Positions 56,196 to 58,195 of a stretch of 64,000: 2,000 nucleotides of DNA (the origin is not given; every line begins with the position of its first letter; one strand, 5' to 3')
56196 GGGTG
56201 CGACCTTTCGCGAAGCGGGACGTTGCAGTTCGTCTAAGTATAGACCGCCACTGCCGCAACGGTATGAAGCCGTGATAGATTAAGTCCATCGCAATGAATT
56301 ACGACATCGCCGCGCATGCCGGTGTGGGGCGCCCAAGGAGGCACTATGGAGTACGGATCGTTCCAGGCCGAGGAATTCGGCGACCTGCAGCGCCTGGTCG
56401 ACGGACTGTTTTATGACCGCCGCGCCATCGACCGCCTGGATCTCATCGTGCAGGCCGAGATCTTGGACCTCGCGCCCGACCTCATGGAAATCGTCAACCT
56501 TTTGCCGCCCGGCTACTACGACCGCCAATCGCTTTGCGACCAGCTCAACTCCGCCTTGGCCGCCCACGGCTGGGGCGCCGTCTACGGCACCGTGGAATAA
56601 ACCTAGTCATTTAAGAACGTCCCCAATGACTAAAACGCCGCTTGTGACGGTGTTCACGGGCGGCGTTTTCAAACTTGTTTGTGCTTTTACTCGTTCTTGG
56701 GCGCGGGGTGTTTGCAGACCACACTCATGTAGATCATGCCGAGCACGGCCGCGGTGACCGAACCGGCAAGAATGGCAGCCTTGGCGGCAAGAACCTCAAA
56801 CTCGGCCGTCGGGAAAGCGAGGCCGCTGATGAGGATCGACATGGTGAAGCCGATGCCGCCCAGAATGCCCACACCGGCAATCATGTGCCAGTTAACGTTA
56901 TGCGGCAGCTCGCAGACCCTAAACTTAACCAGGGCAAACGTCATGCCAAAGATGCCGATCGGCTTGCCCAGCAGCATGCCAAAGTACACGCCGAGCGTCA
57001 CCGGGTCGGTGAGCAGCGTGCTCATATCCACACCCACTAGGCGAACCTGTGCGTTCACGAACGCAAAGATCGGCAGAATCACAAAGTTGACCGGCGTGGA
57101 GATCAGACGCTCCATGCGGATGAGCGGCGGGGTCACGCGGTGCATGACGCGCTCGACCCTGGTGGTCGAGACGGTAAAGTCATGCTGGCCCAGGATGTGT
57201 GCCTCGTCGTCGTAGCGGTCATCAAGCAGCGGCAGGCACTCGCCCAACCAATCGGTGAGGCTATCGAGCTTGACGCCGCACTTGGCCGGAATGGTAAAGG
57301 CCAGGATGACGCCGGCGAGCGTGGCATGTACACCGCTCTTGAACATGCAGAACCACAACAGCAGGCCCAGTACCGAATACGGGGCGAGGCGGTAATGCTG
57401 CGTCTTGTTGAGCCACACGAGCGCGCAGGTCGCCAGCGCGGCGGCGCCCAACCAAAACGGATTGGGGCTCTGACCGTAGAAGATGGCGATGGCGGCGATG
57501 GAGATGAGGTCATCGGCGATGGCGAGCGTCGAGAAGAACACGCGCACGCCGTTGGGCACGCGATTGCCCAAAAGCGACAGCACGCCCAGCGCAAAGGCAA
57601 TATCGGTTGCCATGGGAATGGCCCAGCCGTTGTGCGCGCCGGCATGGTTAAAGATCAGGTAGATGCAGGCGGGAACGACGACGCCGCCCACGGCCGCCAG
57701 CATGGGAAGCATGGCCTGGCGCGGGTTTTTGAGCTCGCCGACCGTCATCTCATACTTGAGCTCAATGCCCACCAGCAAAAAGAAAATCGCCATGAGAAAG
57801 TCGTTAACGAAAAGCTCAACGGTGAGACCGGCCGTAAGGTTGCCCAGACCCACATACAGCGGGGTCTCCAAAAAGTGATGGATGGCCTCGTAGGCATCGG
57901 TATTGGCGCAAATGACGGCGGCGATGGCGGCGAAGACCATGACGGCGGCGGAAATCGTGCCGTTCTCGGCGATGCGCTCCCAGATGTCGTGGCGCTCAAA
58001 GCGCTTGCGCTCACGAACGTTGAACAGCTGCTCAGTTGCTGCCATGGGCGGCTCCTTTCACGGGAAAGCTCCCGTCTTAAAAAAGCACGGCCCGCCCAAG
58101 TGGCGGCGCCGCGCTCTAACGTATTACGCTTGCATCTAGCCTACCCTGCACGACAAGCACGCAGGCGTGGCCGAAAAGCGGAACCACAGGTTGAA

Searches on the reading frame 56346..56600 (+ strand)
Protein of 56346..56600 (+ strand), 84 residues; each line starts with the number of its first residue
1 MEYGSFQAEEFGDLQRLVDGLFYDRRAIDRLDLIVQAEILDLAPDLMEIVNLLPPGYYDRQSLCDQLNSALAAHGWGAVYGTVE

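Call 20: find_encoding_contigs(protein=window:56346-56600:+, flank=1200, max_places=10)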
Protein window:56346-56600:+ (84 aa): 27 contigs read that carry it; 10 places shown.
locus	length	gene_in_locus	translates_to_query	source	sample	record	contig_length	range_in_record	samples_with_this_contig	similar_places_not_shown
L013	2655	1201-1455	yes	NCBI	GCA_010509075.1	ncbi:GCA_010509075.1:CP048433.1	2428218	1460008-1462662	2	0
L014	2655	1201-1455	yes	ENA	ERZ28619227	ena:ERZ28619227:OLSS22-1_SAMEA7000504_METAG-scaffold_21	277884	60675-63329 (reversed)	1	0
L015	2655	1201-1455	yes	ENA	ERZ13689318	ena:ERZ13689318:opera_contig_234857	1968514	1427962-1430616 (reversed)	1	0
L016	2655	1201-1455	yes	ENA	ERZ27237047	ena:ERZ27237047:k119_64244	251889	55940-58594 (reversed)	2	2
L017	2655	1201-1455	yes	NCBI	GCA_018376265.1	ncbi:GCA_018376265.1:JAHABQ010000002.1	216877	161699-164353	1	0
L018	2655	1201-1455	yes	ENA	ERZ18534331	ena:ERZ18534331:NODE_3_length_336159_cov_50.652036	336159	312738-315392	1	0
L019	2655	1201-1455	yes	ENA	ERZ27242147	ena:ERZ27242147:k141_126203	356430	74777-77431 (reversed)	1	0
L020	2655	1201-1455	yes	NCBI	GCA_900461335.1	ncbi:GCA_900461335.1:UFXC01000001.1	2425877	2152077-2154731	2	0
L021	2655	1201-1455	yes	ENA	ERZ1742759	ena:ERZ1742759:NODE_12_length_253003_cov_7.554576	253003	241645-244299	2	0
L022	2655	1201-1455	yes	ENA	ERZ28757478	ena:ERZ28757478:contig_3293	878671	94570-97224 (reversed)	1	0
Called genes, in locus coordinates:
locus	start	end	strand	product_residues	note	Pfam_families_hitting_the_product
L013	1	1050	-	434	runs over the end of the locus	PF12897:Asp_aminotransf, PF00155:Aminotran_1_2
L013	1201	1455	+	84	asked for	-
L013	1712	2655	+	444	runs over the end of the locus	PF00872:Transposase_mut, PF10551:MULE (weak)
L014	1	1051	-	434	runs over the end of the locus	PF12897:Asp_aminotransf, PF00155:Aminotran_1_2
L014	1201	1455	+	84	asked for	-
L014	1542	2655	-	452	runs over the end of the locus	PF06965:Na_H_antiport_1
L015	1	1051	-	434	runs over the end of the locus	PF12897:Asp_aminotransf, PF00155:Aminotran_1_2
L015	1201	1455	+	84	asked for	-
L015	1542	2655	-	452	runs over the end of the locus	PF06965:Na_H_antiport_1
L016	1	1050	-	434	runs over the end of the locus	PF12897:Asp_aminotransf, PF00155:Aminotran_1_2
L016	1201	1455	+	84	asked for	-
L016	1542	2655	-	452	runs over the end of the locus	PF06965:Na_H_antiport_1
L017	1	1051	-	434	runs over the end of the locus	PF12897:Asp_aminotransf, PF00155:Aminotran_1_2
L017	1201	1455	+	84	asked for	-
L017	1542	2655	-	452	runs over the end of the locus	PF06965:Na_H_antiport_1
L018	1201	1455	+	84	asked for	-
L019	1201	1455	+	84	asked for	-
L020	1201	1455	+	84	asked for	-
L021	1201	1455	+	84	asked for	-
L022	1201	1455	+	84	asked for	-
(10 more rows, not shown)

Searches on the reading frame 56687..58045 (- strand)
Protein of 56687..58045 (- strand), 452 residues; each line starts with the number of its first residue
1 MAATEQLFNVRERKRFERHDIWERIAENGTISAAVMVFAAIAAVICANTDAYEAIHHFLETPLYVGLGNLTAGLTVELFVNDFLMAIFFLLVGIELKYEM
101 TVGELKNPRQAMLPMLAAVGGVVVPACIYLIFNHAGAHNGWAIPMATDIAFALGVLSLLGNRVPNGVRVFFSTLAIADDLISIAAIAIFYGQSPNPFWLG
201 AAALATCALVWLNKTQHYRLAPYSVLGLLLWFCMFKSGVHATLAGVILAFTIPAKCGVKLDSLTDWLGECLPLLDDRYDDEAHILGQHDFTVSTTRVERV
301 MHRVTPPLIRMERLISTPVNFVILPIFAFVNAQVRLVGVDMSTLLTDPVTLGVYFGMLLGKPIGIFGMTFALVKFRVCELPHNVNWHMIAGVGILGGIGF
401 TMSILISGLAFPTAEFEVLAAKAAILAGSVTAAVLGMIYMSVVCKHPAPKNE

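Call 19: find_encoding_contigs(protein=window:56687-58045:-, flank=1500, max_places=10)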
Protein window:56687-58045:- (452 aa): 2 contigs read that carry it; 2 places shown.
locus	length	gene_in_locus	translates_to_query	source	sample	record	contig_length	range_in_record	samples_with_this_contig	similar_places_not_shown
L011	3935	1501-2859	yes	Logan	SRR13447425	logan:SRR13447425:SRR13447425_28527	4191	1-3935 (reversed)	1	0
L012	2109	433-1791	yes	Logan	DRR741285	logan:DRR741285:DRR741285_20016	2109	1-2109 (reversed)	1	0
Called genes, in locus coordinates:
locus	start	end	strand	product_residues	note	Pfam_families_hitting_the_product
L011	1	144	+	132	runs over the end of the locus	?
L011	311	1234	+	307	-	PF01368:DHH, PF02833:DHHA2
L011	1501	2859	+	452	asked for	PF06965:Na_H_antiport_1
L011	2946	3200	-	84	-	-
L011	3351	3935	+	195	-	?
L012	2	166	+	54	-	?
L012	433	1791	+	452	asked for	PF06965:Na_H_antiport_1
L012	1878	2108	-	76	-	?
